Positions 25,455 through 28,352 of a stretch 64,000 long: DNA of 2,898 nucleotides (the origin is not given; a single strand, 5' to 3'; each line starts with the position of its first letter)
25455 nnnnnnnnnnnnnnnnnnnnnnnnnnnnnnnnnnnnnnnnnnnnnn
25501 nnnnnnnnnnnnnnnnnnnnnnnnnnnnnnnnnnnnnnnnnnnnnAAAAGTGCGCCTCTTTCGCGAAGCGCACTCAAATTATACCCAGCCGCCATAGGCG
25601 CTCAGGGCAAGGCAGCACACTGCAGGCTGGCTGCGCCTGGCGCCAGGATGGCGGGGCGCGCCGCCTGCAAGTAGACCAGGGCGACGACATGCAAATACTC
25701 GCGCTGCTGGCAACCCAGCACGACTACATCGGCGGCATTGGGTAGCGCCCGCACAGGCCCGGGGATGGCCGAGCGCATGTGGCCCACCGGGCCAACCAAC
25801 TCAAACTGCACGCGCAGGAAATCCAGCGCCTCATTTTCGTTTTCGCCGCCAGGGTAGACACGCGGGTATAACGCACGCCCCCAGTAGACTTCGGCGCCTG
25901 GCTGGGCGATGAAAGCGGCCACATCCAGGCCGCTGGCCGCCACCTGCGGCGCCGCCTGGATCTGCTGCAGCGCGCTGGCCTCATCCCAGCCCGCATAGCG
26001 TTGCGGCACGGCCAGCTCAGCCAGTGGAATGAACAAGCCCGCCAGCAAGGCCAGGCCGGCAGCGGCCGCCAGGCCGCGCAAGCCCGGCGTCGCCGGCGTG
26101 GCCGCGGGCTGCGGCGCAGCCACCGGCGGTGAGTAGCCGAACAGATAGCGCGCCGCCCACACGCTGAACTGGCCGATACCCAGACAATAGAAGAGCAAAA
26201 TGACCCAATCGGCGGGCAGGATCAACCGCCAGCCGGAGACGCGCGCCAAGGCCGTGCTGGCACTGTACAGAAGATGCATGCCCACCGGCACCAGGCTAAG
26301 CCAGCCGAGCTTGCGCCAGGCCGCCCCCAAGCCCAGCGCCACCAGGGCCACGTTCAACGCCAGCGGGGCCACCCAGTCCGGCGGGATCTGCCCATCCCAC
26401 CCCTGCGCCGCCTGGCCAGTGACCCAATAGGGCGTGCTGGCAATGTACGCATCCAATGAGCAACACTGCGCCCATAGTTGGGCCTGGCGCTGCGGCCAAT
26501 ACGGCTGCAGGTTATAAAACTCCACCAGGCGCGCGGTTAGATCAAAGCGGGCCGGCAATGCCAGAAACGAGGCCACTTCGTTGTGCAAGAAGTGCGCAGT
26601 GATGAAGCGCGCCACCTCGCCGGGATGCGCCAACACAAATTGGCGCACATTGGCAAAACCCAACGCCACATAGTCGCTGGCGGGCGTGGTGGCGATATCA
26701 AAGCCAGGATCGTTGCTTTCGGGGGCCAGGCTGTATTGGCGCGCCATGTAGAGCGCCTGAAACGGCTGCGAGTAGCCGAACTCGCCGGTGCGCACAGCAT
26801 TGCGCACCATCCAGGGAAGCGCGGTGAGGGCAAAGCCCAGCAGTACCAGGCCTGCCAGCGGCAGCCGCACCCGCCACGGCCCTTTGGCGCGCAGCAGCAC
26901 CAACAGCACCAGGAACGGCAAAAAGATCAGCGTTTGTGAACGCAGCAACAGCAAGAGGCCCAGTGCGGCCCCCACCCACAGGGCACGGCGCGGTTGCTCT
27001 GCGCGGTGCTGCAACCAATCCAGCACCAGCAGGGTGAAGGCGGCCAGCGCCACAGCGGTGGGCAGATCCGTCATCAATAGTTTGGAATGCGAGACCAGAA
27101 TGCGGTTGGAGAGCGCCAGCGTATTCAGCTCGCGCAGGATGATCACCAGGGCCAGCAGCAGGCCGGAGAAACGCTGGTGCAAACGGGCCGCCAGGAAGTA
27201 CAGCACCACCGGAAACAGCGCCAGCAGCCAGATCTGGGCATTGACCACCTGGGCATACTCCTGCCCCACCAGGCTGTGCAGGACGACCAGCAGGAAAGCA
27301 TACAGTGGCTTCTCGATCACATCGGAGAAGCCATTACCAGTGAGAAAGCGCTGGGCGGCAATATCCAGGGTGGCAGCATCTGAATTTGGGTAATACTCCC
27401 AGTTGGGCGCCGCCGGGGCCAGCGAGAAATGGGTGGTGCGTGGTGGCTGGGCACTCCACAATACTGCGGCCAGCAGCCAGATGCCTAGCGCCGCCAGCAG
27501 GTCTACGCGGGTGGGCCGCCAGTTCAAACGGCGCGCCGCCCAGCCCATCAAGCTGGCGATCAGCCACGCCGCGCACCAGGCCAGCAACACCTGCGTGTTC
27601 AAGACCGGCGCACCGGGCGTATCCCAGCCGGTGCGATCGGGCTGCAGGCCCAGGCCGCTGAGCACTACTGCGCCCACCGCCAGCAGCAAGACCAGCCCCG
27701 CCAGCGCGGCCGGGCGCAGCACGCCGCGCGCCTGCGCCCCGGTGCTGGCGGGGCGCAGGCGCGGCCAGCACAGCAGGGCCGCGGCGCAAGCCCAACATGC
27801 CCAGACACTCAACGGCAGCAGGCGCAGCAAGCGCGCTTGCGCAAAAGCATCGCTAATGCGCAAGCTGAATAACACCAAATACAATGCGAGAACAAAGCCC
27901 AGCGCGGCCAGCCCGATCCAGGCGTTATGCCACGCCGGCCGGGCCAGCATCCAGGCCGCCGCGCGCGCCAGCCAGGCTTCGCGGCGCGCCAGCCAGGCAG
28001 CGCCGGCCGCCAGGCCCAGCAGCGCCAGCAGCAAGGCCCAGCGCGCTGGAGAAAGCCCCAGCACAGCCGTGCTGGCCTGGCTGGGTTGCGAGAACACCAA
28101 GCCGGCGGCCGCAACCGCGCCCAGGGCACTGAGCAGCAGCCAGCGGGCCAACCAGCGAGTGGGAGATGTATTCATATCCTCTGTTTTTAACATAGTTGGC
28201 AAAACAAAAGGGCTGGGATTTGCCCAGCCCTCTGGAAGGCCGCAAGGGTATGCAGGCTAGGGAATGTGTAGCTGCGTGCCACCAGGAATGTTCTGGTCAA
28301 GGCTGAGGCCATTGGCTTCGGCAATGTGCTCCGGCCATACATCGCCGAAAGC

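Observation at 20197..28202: Tightly coupled six-gene operon: GT-C + B12-radical SAM + polyprenyl-P GT2 + SAM methyltransferase + Glf-like flavoenzyme + NUDIX, a candidate undescribed envelope glycan modification system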

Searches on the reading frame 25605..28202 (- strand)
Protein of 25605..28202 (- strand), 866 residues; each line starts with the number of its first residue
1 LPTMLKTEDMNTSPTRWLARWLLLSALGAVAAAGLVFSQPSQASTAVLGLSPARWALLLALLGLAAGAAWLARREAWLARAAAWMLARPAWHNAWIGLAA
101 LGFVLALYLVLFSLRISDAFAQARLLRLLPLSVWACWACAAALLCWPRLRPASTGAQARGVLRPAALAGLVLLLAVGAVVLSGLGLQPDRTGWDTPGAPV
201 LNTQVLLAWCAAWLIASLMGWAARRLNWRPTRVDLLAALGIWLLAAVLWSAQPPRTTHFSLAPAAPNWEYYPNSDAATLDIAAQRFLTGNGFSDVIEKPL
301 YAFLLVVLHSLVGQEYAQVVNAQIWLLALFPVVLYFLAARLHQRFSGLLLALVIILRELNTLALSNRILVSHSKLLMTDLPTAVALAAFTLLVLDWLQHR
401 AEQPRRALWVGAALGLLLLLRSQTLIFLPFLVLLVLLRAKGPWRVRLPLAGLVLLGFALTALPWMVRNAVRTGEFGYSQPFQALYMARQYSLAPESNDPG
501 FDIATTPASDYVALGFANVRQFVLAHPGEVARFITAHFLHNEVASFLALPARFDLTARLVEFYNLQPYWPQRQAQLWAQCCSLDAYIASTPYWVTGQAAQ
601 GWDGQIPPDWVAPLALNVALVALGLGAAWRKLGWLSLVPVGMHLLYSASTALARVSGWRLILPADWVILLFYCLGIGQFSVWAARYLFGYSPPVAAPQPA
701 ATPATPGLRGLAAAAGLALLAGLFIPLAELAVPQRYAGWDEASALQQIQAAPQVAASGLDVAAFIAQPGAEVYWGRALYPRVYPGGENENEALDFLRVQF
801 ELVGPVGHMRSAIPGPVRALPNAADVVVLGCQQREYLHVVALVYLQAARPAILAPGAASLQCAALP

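Call 5: search_protein_families(library=pfam, proteins=[window:25605-28202:-], max_evalue=0.01)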
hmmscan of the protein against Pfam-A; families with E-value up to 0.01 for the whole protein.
window:25605-28202:- (866 aa): 0 families

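Call 6: search_protein_families(library=ncbifam, proteins=[window:25605-28202:-], max_evalue=0.01)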
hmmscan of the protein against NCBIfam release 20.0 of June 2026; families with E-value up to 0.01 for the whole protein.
window:25605-28202:- (866 aa): 0 families

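Call 24: find_homologous_proteins(query=window:25605-28202:-, max_evalue=0.00001)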
Query window:25605-28202:- (866 aa): 52 proteins with E <= 0.00001 among 8000 candidates.
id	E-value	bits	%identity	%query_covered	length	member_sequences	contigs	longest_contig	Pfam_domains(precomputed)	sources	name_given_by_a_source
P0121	0.0e+0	1882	100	100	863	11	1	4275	-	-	-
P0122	0.0e+0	1226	68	98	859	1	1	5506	-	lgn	-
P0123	0.0e+0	1218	68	97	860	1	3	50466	-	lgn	-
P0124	0.0e+0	1194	67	99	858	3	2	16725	-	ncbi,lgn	-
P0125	0.0e+0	1189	68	99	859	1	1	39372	-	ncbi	-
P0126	0.0e+0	1178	67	98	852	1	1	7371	PF13231.13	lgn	-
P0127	0.0e+0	1168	65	99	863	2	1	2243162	-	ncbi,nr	ncbi:MAG: hypothetical protein KIT08_08300 [Anaerolineales bacterium]|nr:MAG: hypothetical protein K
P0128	0.0e+0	1164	66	99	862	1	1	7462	-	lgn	-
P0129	0.0e+0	1153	65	99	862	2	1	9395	-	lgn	-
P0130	0.0e+0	1151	65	99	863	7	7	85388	-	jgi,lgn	-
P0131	1.4e-271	922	56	98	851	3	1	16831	PF13231.13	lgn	-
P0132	7.8e-268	910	55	98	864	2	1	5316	PF13231.13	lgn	-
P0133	5.3e-241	821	50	97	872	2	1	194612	PF13231.13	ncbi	ncbi:MAG: hypothetical protein WD751_02430 [Anaerolineales bacterium]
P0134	1.9e-239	816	49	96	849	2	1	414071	PF13231.13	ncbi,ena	-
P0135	1.0e-238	813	49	95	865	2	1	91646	PF13231.13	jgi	jgi:hypothetical protein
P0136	2.1e-237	809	49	98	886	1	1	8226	PF13231.13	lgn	-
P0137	4.6e-236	804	50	96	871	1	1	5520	PF13231.13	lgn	-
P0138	1.5e-232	793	51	92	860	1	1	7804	PF13231.13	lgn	-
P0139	5.6e-232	791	48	99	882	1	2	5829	PF13231.13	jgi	jgi:hypothetical protein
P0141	2.0e-230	786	48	98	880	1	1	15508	PF13231.13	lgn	-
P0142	2.9e-230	785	49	96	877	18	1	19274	PF13231.13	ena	-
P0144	3.8e-225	768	47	97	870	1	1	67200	PF13231.13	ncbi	ncbi:MAG: glycosyltransferase family 39 protein [Anaerolineales bacterium]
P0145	4.4e-225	768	47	97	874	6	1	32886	PF13231.13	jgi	jgi:hypothetical protein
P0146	1.0e-224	767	49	98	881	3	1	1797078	PF13231.13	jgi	jgi:hypothetical protein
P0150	1.1e-219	750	49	93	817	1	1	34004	PF13231.13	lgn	-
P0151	2.4e-219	749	47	97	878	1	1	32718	PF13231.13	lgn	-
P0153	4.3e-217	742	46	99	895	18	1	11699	PF13231.13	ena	-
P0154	8.0e-215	734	44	98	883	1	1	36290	PF13231.13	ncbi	-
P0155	3.5e-214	732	49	94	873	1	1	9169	PF13231.13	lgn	-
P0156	1.2e-211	724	47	98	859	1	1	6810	PF13231.13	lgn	-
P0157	3.2e-210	719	43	99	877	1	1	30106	PF13231.13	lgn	-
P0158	1.5e-209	717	52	85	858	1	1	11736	PF13231.13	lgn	-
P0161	1.8e-207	710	47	95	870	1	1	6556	PF13231.13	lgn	-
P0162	1.0e-205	704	47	93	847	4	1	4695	PF13231.13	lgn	-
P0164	6.1e-205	702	43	98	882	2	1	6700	PF13231.13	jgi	-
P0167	1.2e-146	509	35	97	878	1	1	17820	PF13231.13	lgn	-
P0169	2.0e-76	276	34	78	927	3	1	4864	PF13231.13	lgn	-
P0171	1.6e-71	260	33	80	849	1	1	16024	-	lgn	-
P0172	5.8e-15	73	30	36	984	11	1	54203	-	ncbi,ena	-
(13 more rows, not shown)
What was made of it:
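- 25602..28193 (-): Polytopic membrane glycosyltransferase of the GT-C / PMT_2 type. It has an extra N-terminal ~250-aa multi-helix extension and a C-terminal beta-domain, and is the Chloroflexota-specific partner of the cassette. P0121 (863 aa) is the same protein from ATG 28193 (call 24).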

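Call 27: search_solved_structures(query=A2, max_evalue=1)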
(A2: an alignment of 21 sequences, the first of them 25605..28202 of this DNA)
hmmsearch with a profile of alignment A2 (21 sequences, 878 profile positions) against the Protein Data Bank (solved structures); distinct sequences matched with E-value up to 1: 1.
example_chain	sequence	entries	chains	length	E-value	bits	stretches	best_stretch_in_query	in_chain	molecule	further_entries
9ivk_A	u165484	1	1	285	0.097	14.3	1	670-763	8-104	HBC599 membrane protein binder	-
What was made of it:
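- Tried and rejected: Solved-structure search for the GT-C. The profile search found nothing (call 27).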

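Call 36: predict_structure(alignment_id=A2)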
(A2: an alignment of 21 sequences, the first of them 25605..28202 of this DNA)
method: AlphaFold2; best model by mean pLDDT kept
length: 866 residues; sequences in the alignment: 21
mean_pLDDT: 83.1   pTM: 0.86
mean pLDDT of the five models: 83.1, 81.8, 80.5, 80.0, 79.7
residues with pLDDT >= 90: 370; 70-90: 364; 50-70: 82; < 50: 50
segments of 3 or more residues with pLDDT < 50: 1-10, 256-273, 594-600, 656-661, 787-790
pLDDT, mean of each block of 10 residues (from residue 1): 41 84 96 89 67 90 96 92 90 92 92 78 87 96 91 69 94 90 73 61 91 92 85 92 93 57 38 65 90 83 92 85 89 96 95 90 62 65 92 89 90 95 90 90 90 97 91 72 84 80 83 90 93 85 81 78 86 88 75 46 67 89 96 93 90 60 75 96 87 59 67 95 93 86 91 89 92 90 62 74 83 78 90 87 83 87 84
secondary structure, 60 per line:
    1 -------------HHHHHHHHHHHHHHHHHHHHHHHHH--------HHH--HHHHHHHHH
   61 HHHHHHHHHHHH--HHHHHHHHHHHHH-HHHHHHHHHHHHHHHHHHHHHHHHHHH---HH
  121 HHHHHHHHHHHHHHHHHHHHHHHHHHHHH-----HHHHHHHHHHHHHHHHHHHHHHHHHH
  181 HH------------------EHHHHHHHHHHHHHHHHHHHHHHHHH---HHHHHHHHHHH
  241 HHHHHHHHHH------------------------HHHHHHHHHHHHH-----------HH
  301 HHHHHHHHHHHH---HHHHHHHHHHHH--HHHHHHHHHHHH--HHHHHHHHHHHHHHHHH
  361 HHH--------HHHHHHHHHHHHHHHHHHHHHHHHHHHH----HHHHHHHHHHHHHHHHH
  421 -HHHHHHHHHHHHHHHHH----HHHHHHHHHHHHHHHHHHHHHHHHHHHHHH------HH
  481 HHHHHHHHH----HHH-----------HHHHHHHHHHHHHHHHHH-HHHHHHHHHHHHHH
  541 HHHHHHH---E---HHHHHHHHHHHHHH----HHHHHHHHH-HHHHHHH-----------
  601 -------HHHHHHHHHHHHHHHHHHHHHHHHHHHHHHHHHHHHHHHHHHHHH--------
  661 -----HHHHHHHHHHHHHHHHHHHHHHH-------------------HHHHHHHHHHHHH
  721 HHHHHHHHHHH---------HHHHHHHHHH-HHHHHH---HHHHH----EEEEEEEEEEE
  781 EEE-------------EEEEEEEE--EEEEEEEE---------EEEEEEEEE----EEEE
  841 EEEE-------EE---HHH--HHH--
elements in order (helices of 4 or more, strands of 3 or more residues): H14-38 H52-72 H75-87 H89-115 H119-149 H155-182 H202-226 H230-250 H275-287 H299-312 H316-327 H330-341 H344-363 H372-399 H404-420 H422-438 H443-472 H479-489 H508-525 H527-547 H555-568 H573-581 H583-589 H608-652 H666-688 H708-731 H741-750 H752-757 H761-765 E770-783 E797-804 E807-814 E824-832 E837-844
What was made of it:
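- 25602..28193 (-): AF2 model: pLDDT 83, pTM 0.86, ~20 helices plus a beta-domain at residues 770-844 (call 36).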

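Call 39: fold_search(model_id=the predicted structure, library=pdb)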
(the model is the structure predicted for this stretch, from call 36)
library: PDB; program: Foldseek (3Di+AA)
matches with E <= 10: 370; with E <= 0.001: 0
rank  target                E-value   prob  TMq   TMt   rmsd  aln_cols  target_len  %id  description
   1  8pn9_A                1.1e-02  1.00  0.26  0.33  18.1       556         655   13  Structure of human oligosaccharyltransferase OST-A complex bound to NGI-1 (released 2024-05-08)
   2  8b6l_I                1.6e-02  1.00  0.27  0.33  20.1       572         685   15  Subtomogram average of the human Sec61-TRAP-OSTA-translocon (released 2022-12-07)
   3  9i60_A                4.4e-02  0.25  0.11  0.15  26.4       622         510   13  Transient activated state of BetP (released 2026-02-18)
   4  4ain_A                6.0e-02  0.18  0.10  0.14  26.9       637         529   12  Crystal structure of BetP with asymmetric protomers. (released 2012-06-06)
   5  9g8j_B                2.3e-01  0.18  0.14  0.16  29.1       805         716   11  Structure of K+-dependent Na+-PPase from Thermotoga maritima in complex with zoledronate (released 2025-06-04)
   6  5ogl_A                2.5e-01  0.93  0.26  0.32  18.3       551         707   14  Structure of bacterial oligosaccharyltransferase PglB in complex with an acceptor peptide and an lipid-linked oligosac (released 2017-10-25)
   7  9i5z_B                3.0e-01  0.08  0.09  0.13  26.2       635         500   12  Upregulated state of BetP in potassium (released 2026-02-18)
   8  4mlb_C                3.4e-01  0.08  0.08  0.12  26.3       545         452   14  Reverse polarity of binding pocket suggests different function of a MOP superfamily transporter from Pyrococcus furios (released 2013-09-25)
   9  9s6r_A                3.5e-01  0.72  0.19  0.37  15.4       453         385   10  Ternary cryo-EM structure of yeast ALG3 with Dol25-PP-GlcNAc2Man5, Dol25-P-Man, and Fab (released 2026-03-18)
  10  2wit_C                3.9e-01  0.08  0.10  0.14  25.6       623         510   12  CRYSTAL STRUCTURE OF THE SODIUM-COUPLED GLYCINE BETAINE SYMPORTER BETP FROM CORYNEBACTERIUM GLUTAMICUM WITH BOUND SUBS (released 2009-05-26)
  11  4rvz                  4.1e-01  1.00  0.08  0.15   3.1        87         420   20  Crystal structure of tRNA fluorescent labeling enzyme (released 2015-03-11)
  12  8ta2_A                4.1e-01  0.09  0.08  0.13  25.2       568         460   10  Cryo-EM structure of the human CLC-2 chloride channel transmembrane domain with bound inhibitor AK-42 (released 2024-01-31)
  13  7w72_U                4.6e-01  0.77  0.21  0.39  12.4       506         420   13  Structure of a human glycosylphosphatidylinositol (GPI) transamidase (released 2022-02-16)
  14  4llh_C                4.6e-01  0.09  0.10  0.15  26.5       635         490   11  Substrate bound outward-open state of the symporter BetP (released 2014-05-07)
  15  4kk8_B                4.8e-01  0.10  0.10  0.15  25.0       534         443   10  Structure of the E148Q mutant of CLC-ec1 deltaNC construct in 100mM fluoride (released 2013-08-21)
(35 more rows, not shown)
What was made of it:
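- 25602..28193 (-): Foldseek top hits are STT3A, PglB and ALG3, but weak: E 0.011, TM 0.26-0.33 (call 39).
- On GT-C fold glycosyltransferases (PMT_2 / GT39-GT83-like): However, E is 0.011-0.35 and TM is 0.19-0.39 (call 39).
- Checked: A weak Foldseek match to STT3A/PglB adds a little (call 39).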

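Call 40: search_protein_families(library=pfam, alignment_id=A2, max_evalue=0.01)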
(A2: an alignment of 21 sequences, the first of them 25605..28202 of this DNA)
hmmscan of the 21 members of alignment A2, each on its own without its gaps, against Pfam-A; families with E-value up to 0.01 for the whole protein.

A. member 1, window:25605-28202:- (866 aa): 0 families

B. families by the number of members that match (of 21 scanned): 3 families
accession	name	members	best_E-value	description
PF13231.12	PMT_2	13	2.5e-11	Dolichyl-phosphate-mannose-protein mannosyltransferase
PF13800.11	Sigma_reg_N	1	0.0027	Sigma factor regulator N-terminal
PF03739.19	LptF_LptG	1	0.0095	Lipopolysaccharide export system permease LptF/LptG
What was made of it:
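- Checked: The call rests on its orthologues: 13 of 21 hit PMT_2, best E 2.5e-11 (call 40).
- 13 of 21 members hit PMT_2 (call 40). The GT-C family hits the PMT_2 model (call 40), and its best structural hits are oligosaccharyltransferases (call 39).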

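Call 53: find_encoding_contigs(protein=P0172, flank=10000, max_places=2)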
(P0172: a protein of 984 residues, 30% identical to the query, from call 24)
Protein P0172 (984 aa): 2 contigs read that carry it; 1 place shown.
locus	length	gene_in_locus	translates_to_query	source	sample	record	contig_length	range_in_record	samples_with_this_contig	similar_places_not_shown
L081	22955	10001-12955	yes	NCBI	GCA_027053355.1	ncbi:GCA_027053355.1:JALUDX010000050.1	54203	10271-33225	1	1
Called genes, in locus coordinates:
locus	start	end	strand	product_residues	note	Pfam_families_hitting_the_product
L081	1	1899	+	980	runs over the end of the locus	PF00933:Glyco_hydro_3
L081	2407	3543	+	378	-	PF13477:Glyco_trans_4_2 (weak), PF13579:Glyco_trans_4_4, PF13439:Glyco_transf_4, PF00534:Glycos_transf_1, PF13692:Glyco_trans_1_4, PF13524:Glyco_trans_1_2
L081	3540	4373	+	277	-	PF02348:CTP_transf_3, PF12804:NTP_transf_3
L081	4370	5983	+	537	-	-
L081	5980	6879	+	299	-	-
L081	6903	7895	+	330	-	PF00535:Glycos_transf_2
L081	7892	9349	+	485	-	-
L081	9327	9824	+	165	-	PF04073:tRNA_edit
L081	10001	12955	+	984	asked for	-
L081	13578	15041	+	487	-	PF13347:MFS_2 (weak), PF00083:Sugar_tr, PF07690:MFS_1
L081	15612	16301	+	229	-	PF00753:Lactamase_B, PF13483:Lactamase_B_3, PF12706:Lactamase_B_2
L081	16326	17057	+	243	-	PF13489:Methyltransf_23, PF13847:Methyltransf_31, PF08241:Methyltransf_11, PF08242:Methyltransf_12, PF13649:Methyltransf_25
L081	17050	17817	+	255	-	PF11967:RecO_N, PF02565:RecO_C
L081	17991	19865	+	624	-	-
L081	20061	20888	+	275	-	PF00106:adh_short, PF01370:Epimerase (weak), PF08659:KR (weak), PF13561:adh_short_C2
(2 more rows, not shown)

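Call 54: find_encoding_contigs(protein=P0171, flank=10000, max_places=2)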
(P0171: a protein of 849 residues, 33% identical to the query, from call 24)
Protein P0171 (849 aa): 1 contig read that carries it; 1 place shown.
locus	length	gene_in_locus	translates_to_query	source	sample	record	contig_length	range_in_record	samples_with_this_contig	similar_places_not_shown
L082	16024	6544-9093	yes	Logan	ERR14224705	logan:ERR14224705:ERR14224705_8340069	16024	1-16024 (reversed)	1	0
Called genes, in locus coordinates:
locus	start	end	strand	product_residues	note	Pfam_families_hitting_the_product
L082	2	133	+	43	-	?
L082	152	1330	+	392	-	PF13439:Glyco_transf_4 (weak), PF13579:Glyco_trans_4_4 (faint), PF00534:Glycos_transf_1, PF13692:Glyco_trans_1_4, PF13524:Glyco_trans_1_2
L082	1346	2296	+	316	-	PF00535:Glycos_transf_2, PF13641:Glyco_tranf_2_3 (weak)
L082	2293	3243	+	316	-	PF00535:Glycos_transf_2, PF10111:Glyco_tranf_2_2, PF13641:Glyco_tranf_2_3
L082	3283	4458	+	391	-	PF13439:Glyco_transf_4, PF13579:Glyco_trans_4_4, PF20706:GT4-conflict, PF00534:Glycos_transf_1, PF13692:Glyco_trans_1_4, PF13524:Glyco_trans_1_2 (weak)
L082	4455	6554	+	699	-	-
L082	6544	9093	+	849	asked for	-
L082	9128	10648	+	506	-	PF13231:PMT_2 (weak)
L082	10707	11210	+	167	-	PF01047:MarR (faint), PF12802:MarR_2 (faint), PF13412:HTH_24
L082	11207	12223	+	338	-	PF01073:3Beta_HSD, PF01370:Epimerase, PF02719:Polysacc_synt_2 (weak), PF04321:RmlD_sub_bind, PF16363:GDP_Man_Dehyd, PF13460:NAD_binding_10, PF07993:NAD_binding_4 (weak)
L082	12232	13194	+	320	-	PF01370:Epimerase, PF02719:Polysacc_synt_2 (faint), PF16363:GDP_Man_Dehyd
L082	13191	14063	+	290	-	PF01061:ABC2_membrane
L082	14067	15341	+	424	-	PF00005:ABC_tran, PF14524:Wzt_C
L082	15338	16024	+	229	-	?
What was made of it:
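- L082 has that cluster without the cassette, which shows modularity (call 54).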
